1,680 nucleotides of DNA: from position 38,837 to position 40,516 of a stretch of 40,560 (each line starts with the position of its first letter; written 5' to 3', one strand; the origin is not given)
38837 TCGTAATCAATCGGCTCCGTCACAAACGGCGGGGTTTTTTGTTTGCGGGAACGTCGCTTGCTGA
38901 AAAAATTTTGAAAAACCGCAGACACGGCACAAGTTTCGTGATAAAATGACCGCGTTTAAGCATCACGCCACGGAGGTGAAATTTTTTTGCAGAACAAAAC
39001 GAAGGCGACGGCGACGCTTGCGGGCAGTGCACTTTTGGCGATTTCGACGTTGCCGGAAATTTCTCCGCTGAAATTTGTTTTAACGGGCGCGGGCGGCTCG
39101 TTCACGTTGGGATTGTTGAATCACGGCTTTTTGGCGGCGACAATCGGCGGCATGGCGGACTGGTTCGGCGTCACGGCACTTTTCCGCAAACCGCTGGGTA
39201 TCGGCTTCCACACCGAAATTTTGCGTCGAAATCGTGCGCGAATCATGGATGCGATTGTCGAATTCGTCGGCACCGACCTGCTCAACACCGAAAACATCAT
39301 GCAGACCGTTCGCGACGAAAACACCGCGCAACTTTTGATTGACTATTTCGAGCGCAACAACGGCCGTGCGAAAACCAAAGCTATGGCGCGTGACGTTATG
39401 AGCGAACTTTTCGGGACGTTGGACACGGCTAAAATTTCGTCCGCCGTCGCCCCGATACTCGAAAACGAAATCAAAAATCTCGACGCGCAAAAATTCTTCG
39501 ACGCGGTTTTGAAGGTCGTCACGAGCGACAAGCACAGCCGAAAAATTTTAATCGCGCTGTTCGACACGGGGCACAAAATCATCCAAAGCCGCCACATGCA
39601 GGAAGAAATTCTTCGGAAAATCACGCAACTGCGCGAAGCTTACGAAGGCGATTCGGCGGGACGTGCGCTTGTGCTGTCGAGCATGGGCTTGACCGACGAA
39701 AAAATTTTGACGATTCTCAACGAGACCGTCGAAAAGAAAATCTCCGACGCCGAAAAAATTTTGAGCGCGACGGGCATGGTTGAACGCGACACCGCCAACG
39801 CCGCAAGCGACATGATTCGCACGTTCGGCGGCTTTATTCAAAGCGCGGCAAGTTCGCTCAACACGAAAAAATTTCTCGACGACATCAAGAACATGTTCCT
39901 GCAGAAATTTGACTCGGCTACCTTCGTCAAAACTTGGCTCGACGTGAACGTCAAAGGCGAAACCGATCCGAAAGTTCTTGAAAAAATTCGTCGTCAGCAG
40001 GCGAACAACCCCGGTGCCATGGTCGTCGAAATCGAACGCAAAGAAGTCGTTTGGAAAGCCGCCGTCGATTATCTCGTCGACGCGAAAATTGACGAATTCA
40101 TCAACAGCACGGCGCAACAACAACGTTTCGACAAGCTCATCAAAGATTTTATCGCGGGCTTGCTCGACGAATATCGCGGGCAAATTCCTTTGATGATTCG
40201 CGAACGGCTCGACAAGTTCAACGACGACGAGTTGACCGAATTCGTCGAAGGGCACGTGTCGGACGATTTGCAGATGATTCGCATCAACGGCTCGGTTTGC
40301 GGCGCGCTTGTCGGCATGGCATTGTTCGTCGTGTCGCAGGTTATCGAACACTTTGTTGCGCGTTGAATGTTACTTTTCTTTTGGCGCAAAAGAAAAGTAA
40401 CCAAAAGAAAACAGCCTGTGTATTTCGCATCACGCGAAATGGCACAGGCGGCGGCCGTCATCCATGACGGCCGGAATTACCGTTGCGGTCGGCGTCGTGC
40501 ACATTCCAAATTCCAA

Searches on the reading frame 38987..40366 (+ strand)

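Call 82: search_protein_families(library=pfam, proteins=[window:38987-40366:+])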
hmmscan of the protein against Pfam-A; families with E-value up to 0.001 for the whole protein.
window:38987-40366:+ (459 aa): 1 family
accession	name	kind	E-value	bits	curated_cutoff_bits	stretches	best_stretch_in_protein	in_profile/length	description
PF04286.17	DUF445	-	7.5e-61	207.5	33.8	1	49-453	2-368/368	Protein of unknown function (DUF445)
